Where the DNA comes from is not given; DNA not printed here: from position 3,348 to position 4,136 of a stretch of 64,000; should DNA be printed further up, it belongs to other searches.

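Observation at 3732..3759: In-frame heptanucleotide microsatellite (TACGAAG x4) inserted into tsaE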

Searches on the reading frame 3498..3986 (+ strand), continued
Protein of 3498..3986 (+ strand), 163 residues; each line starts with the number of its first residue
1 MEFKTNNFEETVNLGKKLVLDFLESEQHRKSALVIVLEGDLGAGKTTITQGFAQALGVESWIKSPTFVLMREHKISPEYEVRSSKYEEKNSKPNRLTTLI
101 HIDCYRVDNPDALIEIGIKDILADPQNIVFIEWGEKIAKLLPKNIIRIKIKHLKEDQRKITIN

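Call 26: find_encoding_contigs(protein=P0010, flank=10000, max_places=2)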
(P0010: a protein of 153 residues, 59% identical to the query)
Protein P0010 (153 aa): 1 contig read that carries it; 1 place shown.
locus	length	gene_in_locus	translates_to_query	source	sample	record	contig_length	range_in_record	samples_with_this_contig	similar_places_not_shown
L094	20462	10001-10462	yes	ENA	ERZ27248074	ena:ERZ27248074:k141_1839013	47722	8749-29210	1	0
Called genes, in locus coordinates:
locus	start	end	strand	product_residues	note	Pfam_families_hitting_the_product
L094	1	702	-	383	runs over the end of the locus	PF01490:Aa_trans, PF03222:Trp_Tyr_perm, PF13520:AA_permease_2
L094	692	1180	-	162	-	PF02308:MgtC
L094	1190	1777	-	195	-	PF18306:LDcluster4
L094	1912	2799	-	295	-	PF06550:SPP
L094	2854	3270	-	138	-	-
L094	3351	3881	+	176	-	PF00293:NUDIX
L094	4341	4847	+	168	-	-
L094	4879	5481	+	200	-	PF04542:Sigma70_r2, PF08281:Sigma70_r4_2, PF04545:Sigma70_r4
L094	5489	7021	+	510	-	-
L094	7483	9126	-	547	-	PF00437:T2SSE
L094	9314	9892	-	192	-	-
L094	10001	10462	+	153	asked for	PF02367:TsaE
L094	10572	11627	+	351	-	PF02739:5_3_exonuc_N, PF01367:5_3_exonuc, PF14520:HHH_5 (weak)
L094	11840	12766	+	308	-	PF01149:Fapy_DNA_glyco, PF05833:NFACT_N (faint), PF06831:H2TH, PF06827:zf-FPG_IleRS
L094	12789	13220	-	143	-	-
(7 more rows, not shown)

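Call 36: search_protein_families(library=pfam, proteins=[L041:10598-13258:+, L053:1182-3092:+, L054:3327-5099:+, L051:5404-6792:+, L015:17900-19459:+, L085:14690-15775:+, L085:17514-18584:+, L071:10786-11583:+, L048:5695-7392:+, L064:13948-15447:+], max_evalue=0.00001)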
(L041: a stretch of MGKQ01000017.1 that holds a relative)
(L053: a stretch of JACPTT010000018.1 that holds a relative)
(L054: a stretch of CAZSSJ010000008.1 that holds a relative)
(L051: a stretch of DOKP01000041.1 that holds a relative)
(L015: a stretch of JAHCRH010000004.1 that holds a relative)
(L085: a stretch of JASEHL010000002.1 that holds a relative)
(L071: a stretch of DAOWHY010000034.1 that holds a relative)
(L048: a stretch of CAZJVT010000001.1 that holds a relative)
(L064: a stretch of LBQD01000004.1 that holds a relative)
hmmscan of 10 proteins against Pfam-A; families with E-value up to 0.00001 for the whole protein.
L041:10598-13258:+ (887 aa): 4 families
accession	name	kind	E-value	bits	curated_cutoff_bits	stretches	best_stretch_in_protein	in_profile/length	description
PF00476.26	DNA_pol_A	-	2.5e-146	488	34.3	1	505-882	3-380/381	DNA polymerase family A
PF02739.22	5_3_exonuc_N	-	1.8e-54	184.3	34.3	1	10-179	1-164/164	5'-3' exonuclease, N-terminal resolvase-like domain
PF01367.25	5_3_exonuc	-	6.5e-32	110.3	40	1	181-283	2-93/97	5'-3' exonuclease, C-terminal SAM fold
PF22619.2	DNA_polI_exo1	-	4.4e-07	30.2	27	1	369-442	23-98/140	DNA polymerase I, ribonuclease H-like domain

L053:1182-3092:+ (637 aa): 5 families
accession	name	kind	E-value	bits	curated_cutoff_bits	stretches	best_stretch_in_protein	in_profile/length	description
PF00456.26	Transketolase_N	-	5.6e-47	160.8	22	1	18-339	9-330/334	Transketolase, thiamine diphosphate binding domain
PF02779.29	Transket_pyr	-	2.4e-41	141.7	27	1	332-494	2-172/174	Transketolase, pyrimidine binding domain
PF02780.25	Transketolase_C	-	2.7e-25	89.1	25.9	1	512-629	4-124/124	Transketolase, C-terminal domain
PF00676.26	E1_dh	-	2.9e-10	40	22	1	119-237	101-216/300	Dehydrogenase E1 component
PF13292.11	DXP_synthase_N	-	6.2e-09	36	21.2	1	8-187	15-174/274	1-deoxy-D-xylulose-5-phosphate synthase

L054:3327-5099:+ (591 aa): 3 families
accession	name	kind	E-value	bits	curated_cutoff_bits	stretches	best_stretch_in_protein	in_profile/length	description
PF17768.7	RecJ_OB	-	3.5e-30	104.7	27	1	472-586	1-107/107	RecJ OB domain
PF01368.27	DHH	-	4e-21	76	28.1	1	85-222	2-101/125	DHH family, N-terminal domain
PF02272.25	DHHA1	-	1.2e-13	51.8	25.9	1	365-456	3-99/102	DHHA1 domain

L051:5404-6792:+ (463 aa): 2 families
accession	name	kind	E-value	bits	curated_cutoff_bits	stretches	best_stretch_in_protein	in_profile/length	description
PF01136.24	Peptidase_U32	-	3.1e-87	292.2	22.4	1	80-348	1-231/233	Peptidase family U32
PF16325.11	Peptidase_U32_C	-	6.6e-08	33.1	28.2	1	390-459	15-83/83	Peptidase family U32 C-terminal domain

L015:17900-19459:+ (520 aa): 2 families
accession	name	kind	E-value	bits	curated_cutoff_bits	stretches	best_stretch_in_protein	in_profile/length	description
PF08245.18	Mur_ligase_M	-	1.3e-41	143.2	24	1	120-335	1-199/200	Mur ligase middle domain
PF02875.26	Mur_ligase_C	-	1.2e-24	87.9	28.4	1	358-492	1-127/127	Mur ligase, glutamate ligase domain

L085:14690-15775:+ (362 aa): 1 family
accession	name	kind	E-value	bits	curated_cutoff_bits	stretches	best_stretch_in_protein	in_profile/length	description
PF21694.2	DNA_pol3_delta_C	-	6.2e-29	100.9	27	1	244-360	3-119/121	DNA polymerase III delta subunit, C-terminal domain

L085:17514-18584:+ (357 aa): 2 families
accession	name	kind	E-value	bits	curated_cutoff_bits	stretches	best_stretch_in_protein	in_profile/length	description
PF02388.22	FemAB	-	3.4e-46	158.3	24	3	243-352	307-406/406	FemAB family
PF13480.13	Acetyltransf_6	-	5.6e-12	46.5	22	1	169-296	5-136/143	Acetyltransferase (GNAT) domain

L071:10786-11583:+ (266 aa): 2 families
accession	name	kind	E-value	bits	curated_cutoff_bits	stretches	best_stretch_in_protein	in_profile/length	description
PF02739.22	5_3_exonuc_N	-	1.6e-55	187.7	34.3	1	25-197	1-164/164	5'-3' exonuclease, N-terminal resolvase-like domain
PF01367.25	5_3_exonuc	-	2.7e-21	76.3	40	1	199-265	2-63/97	5'-3' exonuclease, C-terminal SAM fold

L048:5695-7392:+ (566 aa): 1 family
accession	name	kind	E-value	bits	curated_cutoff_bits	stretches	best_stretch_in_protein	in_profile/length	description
PF00437.27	T2SSE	-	2.6e-115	385.5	24.9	1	168-557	10-369/370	Type II/IV secretion system protein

L064:13948-15447:+ (500 aa): 1 family
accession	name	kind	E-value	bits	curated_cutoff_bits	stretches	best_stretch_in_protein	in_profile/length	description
PF04932.20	Wzy_C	-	4e-23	82.3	31.7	1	289-429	3-149/149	O-Antigen ligase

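Call 46: list_cluster_members(proteins=[P0001, P0002, P0010, P0009, P0008, P0026, P0043, P0028, P0012, P0013])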
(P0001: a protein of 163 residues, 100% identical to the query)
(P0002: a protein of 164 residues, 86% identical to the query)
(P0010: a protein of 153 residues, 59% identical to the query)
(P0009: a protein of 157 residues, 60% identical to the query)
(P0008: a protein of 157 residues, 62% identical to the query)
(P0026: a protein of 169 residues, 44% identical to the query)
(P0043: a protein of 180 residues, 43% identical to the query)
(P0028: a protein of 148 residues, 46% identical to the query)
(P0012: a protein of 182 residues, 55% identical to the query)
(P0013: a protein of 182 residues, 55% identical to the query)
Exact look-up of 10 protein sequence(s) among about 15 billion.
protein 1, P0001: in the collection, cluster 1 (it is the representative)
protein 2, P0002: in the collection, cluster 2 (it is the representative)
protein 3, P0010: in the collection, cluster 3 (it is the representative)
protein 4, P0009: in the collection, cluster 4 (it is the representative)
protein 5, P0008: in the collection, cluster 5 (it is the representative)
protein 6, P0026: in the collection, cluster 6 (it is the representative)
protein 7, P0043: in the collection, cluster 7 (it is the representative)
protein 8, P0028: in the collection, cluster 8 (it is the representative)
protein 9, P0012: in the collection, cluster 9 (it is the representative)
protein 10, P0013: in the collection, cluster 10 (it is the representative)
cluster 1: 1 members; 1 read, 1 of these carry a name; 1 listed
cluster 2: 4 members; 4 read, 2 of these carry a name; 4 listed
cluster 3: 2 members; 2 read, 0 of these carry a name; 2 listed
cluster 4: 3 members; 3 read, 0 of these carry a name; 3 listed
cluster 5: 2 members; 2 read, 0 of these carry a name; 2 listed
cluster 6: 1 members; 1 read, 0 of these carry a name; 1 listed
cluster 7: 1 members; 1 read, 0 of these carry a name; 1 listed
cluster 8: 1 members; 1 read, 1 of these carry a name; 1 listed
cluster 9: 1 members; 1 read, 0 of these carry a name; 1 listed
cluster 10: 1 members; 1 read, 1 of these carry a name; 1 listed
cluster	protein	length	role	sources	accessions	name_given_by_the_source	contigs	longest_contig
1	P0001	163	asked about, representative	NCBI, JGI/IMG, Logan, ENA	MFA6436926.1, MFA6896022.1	MAG: tRNA (adenosine(37)-N6)-threonylcarbamoyltransferase complex ATPase subunit type 1 ... | tRNA threonylcarbamoyladenosine biosynthesis protein TsaE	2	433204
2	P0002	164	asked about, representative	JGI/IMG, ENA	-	-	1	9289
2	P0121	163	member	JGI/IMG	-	tRNA threonylcarbamoyladenosine biosynthesis protein TsaE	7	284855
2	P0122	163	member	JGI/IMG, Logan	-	tRNA threonylcarbamoyladenosine biosynthesis protein TsaE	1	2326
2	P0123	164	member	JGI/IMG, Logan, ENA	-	-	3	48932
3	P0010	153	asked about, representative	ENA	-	-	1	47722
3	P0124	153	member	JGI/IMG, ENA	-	-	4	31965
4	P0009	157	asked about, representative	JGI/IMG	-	-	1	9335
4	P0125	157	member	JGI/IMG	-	-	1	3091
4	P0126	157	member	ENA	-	-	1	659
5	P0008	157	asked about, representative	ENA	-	-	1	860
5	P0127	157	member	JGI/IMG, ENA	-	-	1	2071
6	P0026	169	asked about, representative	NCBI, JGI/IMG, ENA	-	-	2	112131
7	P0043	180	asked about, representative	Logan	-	-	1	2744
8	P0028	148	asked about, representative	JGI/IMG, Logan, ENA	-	tRNA threonylcarbamoyladenosine biosynthesis protein TsaE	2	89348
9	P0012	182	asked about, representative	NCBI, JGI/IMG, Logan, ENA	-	-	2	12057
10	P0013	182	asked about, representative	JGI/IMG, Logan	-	tRNA threonylcarbamoyladenosine biosynthesis protein TsaE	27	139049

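Call 48: find_encoding_contigs(protein=P0124, flank=1500, max_places=4)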
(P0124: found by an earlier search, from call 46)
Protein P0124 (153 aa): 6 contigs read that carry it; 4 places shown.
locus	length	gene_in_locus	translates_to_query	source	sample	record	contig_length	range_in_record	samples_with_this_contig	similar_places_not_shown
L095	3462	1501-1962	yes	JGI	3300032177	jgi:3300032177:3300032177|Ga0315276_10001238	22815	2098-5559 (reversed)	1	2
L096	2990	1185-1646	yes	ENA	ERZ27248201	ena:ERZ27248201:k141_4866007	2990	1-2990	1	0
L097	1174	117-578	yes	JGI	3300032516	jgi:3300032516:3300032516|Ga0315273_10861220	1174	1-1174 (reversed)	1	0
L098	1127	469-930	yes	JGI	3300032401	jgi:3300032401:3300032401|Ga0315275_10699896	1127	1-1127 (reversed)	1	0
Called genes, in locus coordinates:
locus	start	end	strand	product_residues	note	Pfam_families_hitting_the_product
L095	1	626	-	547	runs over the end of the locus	PF00437:T2SSE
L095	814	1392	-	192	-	-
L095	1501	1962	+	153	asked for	PF02367:TsaE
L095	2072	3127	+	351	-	PF02739:5_3_exonuc_N, PF01367:5_3_exonuc, PF14520:HHH_5 (weak)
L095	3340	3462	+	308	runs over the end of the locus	PF01149:Fapy_DNA_glyco, PF05833:NFACT_N (faint), PF06831:H2TH, PF06827:zf-FPG_IleRS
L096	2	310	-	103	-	?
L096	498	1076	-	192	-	-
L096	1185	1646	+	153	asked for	PF02367:TsaE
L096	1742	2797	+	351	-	PF02739:5_3_exonuc_N, PF01367:5_3_exonuc, PF14520:HHH_5 (weak)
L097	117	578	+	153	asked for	PF02367:TsaE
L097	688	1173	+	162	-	?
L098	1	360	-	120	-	?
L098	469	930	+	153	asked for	PF02367:TsaE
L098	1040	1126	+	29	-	?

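Call 49: find_encoding_contigs(protein=P0121, flank=10000, max_places=3)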
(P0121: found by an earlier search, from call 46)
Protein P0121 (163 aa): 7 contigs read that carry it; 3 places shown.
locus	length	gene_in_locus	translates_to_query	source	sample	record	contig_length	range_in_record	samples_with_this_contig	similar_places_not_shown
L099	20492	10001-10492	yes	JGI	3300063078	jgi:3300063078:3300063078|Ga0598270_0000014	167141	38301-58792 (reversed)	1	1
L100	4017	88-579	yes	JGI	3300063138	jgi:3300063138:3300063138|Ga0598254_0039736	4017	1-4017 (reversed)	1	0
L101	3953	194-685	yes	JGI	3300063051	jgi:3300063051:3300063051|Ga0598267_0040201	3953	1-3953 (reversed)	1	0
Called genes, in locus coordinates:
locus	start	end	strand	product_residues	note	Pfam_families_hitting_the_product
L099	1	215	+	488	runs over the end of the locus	PF01743:PolyA_pol, PF12627:PolyA_pol_RNAbd, PF01966:HD, PF13735:tRNA_NucTran2_2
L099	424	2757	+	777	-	PF11369:DUF3160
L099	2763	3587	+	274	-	-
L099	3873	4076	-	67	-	-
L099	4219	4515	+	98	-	-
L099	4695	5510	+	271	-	PF04055:Radical_SAM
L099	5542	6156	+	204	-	PF01135:PCMT, PF01209:Ubie_methyltran (weak), PF01189:Methyltr_RsmB-F (weak), PF13847:Methyltransf_31 (weak), PF13649:Methyltransf_25 (weak)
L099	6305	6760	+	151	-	-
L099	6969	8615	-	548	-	PF00437:T2SSE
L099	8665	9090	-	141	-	PF13470:PIN_3 (weak), PF01850:PIN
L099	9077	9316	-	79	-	PF04014:MazE_antitoxin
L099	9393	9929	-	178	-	-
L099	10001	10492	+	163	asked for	PF02367:TsaE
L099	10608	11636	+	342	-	PF02739:5_3_exonuc_N, PF01367:5_3_exonuc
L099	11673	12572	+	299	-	PF01149:Fapy_DNA_glyco, PF06831:H2TH, PF06827:zf-FPG_IleRS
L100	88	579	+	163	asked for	PF02367:TsaE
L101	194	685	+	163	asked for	PF02367:TsaE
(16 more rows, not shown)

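Call 51: predict_structure(alignment_id=A1)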
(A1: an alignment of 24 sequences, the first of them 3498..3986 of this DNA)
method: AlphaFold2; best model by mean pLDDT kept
length: 163 residues; sequences in the alignment: 24
mean_pLDDT: 88.1   pTM: 0.85
mean pLDDT of the five models: 88.1, 88.0, 86.3, 86.0, 82.8
residues with pLDDT >= 90: 116; 70-90: 30; 50-70: 6; < 50: 11
segments of 3 or more residues with pLDDT < 50: 82-92
pLDDT, mean of each block of 10 residues (from residue 1): 96 96 90 95 92 93 89 80 45 76 92 90 96 93 95 91 96
secondary structure, 60 per line:
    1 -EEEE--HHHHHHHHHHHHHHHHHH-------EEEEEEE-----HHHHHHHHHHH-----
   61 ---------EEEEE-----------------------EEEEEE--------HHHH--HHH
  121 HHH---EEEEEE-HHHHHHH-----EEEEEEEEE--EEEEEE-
elements in order: E2-5 H8-25 E33-39 H45-55 E70-74 E98-103 H112-115 H118-123 E127-132 H134-140 E146-154 E157-162
